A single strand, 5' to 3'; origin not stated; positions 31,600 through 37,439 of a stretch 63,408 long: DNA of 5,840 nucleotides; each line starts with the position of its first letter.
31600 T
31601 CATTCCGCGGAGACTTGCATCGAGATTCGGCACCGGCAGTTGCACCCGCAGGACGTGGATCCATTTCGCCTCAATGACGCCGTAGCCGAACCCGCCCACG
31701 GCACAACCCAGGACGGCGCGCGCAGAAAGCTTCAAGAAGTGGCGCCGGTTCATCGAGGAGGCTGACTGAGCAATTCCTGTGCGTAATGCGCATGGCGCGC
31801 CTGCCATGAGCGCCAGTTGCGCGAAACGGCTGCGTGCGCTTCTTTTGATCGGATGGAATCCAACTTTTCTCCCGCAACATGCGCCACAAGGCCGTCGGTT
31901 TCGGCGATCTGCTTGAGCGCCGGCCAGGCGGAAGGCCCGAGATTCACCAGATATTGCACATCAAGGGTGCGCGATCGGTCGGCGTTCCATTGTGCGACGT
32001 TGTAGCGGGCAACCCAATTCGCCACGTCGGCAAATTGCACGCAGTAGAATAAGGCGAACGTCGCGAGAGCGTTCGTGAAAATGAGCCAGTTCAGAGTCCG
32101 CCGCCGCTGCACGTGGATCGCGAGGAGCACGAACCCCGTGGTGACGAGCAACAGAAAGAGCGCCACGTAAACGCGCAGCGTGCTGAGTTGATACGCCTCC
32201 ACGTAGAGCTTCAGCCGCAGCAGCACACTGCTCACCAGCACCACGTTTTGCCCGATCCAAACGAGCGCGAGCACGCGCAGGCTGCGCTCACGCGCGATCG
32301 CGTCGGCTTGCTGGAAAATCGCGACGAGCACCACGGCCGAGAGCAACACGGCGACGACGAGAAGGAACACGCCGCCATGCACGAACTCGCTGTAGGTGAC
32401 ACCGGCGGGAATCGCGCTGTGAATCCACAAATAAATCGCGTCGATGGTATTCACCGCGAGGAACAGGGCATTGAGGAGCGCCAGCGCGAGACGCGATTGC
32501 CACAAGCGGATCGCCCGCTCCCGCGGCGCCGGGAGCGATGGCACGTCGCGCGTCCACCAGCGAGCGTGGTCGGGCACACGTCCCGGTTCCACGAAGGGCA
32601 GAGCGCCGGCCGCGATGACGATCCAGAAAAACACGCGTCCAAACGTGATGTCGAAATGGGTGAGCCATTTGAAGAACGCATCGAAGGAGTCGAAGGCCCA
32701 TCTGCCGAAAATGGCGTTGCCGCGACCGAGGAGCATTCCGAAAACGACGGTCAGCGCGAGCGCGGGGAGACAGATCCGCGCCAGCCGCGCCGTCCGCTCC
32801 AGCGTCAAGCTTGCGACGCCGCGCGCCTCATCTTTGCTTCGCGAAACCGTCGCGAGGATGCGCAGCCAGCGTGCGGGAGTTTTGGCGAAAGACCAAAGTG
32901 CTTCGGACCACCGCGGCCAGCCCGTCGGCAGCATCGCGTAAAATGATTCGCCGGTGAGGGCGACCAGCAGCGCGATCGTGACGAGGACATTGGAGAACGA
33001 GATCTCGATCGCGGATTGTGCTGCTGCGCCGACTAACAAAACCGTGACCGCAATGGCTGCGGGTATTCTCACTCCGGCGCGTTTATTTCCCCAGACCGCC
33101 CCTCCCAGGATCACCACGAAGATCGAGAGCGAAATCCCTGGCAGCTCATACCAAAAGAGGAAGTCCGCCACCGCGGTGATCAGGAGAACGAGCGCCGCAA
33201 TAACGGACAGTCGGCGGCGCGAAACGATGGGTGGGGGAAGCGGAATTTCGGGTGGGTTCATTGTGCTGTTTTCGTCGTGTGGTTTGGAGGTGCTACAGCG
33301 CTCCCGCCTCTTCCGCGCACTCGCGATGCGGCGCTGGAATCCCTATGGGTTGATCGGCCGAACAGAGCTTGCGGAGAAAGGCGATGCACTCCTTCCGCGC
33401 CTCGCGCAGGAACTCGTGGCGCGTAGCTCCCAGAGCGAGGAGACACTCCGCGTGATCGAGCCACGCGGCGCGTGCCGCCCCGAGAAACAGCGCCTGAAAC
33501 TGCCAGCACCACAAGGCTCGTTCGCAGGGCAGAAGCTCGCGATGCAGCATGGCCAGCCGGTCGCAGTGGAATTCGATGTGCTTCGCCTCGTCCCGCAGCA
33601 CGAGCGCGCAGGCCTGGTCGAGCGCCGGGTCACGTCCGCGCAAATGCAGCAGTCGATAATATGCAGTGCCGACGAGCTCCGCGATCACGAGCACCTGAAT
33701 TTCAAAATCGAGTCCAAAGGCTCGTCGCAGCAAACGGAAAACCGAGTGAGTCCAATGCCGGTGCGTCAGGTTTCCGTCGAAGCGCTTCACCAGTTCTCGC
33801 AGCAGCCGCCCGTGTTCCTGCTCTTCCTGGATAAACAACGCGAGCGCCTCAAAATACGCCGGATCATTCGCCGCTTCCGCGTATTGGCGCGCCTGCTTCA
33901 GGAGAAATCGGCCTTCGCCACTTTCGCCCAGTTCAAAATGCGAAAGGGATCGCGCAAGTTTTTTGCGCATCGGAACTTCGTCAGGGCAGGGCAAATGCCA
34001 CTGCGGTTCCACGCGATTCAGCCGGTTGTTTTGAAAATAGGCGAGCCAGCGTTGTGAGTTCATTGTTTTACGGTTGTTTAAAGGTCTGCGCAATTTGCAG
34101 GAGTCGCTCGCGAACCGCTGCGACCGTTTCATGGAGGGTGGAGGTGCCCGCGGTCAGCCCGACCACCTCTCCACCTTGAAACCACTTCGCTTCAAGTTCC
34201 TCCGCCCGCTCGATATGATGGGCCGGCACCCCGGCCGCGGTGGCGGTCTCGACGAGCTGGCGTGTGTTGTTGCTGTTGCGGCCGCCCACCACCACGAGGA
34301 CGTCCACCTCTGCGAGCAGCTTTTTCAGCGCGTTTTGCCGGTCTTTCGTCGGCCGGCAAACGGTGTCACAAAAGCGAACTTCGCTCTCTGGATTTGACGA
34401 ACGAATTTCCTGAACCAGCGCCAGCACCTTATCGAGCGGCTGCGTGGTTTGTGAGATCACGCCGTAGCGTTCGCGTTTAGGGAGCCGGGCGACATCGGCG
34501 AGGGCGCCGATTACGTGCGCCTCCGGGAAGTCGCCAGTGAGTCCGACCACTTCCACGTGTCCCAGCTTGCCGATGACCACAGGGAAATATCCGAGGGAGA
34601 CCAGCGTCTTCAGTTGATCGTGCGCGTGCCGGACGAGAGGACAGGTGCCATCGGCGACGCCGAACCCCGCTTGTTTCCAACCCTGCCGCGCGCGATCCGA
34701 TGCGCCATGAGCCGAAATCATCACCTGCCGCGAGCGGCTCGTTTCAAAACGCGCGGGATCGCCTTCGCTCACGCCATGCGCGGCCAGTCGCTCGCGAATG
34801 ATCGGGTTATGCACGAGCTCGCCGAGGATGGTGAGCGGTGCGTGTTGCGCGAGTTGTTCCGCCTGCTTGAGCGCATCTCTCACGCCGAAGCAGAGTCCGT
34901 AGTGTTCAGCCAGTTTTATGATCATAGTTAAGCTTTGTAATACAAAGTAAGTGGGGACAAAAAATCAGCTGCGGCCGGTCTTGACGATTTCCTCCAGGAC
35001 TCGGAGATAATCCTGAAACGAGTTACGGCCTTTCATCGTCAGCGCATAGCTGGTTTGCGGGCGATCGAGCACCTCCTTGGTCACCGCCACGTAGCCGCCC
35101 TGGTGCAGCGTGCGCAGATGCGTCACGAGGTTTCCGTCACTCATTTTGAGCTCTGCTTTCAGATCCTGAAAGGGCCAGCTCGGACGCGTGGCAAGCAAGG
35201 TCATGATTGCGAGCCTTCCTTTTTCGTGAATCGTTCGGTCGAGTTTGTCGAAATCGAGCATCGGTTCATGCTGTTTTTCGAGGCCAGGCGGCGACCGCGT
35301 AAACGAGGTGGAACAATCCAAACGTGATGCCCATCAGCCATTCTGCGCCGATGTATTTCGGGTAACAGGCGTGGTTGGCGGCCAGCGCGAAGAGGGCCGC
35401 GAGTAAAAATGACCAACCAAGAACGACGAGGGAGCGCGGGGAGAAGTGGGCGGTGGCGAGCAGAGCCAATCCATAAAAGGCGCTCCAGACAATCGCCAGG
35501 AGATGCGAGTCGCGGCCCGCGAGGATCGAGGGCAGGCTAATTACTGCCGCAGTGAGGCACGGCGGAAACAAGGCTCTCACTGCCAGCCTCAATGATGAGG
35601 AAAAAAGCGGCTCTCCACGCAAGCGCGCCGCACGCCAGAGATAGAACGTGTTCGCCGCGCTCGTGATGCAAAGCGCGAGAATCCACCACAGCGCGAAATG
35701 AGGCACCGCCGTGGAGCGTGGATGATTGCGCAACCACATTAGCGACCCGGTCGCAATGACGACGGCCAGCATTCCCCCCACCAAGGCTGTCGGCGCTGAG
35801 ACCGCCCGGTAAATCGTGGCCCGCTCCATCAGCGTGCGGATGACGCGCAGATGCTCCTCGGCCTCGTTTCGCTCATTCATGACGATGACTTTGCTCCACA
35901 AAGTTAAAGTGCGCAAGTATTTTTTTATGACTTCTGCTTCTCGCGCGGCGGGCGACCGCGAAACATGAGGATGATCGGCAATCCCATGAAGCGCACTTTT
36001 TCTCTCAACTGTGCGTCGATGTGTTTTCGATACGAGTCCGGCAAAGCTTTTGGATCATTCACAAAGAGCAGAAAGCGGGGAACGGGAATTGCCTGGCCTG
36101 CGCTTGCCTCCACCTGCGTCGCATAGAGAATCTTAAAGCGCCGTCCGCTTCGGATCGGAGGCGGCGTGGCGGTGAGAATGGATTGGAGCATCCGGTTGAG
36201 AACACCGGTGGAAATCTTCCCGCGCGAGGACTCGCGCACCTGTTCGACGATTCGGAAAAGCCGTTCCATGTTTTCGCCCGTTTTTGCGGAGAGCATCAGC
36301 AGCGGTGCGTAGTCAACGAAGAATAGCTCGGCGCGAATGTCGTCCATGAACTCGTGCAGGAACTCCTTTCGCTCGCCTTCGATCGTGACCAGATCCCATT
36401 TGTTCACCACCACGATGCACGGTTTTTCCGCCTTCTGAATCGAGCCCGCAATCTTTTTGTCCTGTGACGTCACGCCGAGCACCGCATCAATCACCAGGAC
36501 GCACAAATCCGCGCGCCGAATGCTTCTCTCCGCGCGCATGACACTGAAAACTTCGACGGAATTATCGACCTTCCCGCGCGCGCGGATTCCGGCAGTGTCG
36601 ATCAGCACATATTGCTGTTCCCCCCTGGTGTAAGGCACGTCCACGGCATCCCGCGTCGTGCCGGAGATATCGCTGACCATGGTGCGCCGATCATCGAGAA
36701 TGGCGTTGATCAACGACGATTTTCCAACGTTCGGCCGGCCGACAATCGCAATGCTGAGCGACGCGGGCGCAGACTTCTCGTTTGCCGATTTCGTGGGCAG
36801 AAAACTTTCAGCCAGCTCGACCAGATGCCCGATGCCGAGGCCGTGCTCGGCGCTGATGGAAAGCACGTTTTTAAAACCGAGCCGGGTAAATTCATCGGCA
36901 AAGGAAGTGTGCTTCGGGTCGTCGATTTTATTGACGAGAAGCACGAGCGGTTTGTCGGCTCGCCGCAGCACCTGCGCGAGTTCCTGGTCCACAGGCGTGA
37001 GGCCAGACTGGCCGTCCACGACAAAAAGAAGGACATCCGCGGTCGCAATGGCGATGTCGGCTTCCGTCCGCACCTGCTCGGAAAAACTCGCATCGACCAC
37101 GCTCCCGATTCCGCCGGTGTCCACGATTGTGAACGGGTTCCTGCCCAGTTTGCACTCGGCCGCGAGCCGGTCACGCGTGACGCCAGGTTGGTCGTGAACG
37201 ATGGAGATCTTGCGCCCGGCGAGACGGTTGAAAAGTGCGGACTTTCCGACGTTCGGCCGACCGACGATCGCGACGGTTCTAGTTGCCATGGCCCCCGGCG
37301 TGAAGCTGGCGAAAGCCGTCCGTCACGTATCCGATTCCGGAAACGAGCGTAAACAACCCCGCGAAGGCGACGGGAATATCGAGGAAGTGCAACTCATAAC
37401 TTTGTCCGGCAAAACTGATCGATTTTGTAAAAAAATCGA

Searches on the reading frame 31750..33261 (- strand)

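Call 44: search_protein_families(library=pfam, proteins=[window:31750-33261:-], max_evalue=0.001)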
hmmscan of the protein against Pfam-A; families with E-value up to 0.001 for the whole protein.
window:31750-33261:- (503 aa): 1 family
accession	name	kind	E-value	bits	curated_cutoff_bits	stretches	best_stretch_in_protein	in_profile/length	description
PF13687.11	DUF4153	-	2.8e-50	172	27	1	70-451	2-372/373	Domain of unknown function (DUF4153)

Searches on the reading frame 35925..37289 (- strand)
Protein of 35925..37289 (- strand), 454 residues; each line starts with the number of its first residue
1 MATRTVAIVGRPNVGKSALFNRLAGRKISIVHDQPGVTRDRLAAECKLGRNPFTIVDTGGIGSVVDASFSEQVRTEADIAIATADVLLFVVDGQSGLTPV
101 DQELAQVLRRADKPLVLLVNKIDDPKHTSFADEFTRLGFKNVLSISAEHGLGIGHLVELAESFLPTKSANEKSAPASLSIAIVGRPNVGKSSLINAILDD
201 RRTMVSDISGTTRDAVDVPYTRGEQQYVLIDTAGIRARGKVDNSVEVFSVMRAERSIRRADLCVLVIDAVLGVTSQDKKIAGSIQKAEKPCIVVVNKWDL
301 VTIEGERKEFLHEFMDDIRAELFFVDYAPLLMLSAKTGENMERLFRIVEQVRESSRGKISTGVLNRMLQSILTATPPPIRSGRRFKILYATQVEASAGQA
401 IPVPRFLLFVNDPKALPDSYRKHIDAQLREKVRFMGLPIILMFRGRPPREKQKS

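Call 44: search_protein_families(library=pfam, proteins=[window:35925-37289:-], max_evalue=0.001)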
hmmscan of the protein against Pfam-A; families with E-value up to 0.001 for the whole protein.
window:35925-37289:- (454 aa): 14 families
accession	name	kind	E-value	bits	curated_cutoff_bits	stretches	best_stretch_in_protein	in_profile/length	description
PF01926.29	MMR_HSR1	-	7.3e-60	200.5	21.9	2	5-121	1-113/113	50S ribosome-binding GTPase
PF02421.24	FeoB_N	-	9.1e-28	97.2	27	2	5-157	2-153/156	Ferrous iron transport protein B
PF00009.33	GTP_EFTU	-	1.4e-27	97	26.5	2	180-350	6-184/188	Elongation factor Tu GTP binding domain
PF14714.11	KH_dom-like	-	3.1e-23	82.3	27.3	1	358-444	1-81/81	KH-domain-like of EngA bacterial GTPase enzymes, C-terminal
PF00350.29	Dynamin_N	-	1.4e-16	61.4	27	1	180-225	1-45/168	Dynamin family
PF03193.22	RsgA_GTPase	-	3.6e-11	43.6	30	1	94-236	36-169/174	RsgA GTPase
PF04548.22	AIG1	-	6.5e-11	42.4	27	1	179-296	2-124/212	AIG1 family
PF08477.19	Roc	-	1.5e-08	35.3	27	0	6-123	2-119/119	Ras of Complex, Roc, domain of DAPkinase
PF00071.28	Ras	-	1.9e-07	31.3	21.6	0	6-125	2-117/162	Ras family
PF02492.25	cobW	-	4e-06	27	20.7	0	224-321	83-175/180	CobW/HypB/UreG, nucleotide-binding domain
PF16897.10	MMR_HSR1_Xtn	-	1.5e-05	25.4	35.2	0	289-345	56-97/106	C-terminal region of MMR_HSR1 domain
PF13191.12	AAA_16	-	0.00066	20.6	32.6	0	175-220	22-66/167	AAA ATPase domain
PF19993.5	DO-GTPase2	-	0.00084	19.5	27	0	75-103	111-139/226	Double-GTPase 2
PF09439.16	SRPRB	-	0.0009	19.1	25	0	3-92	3-81/178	Signal recognition particle receptor beta subunit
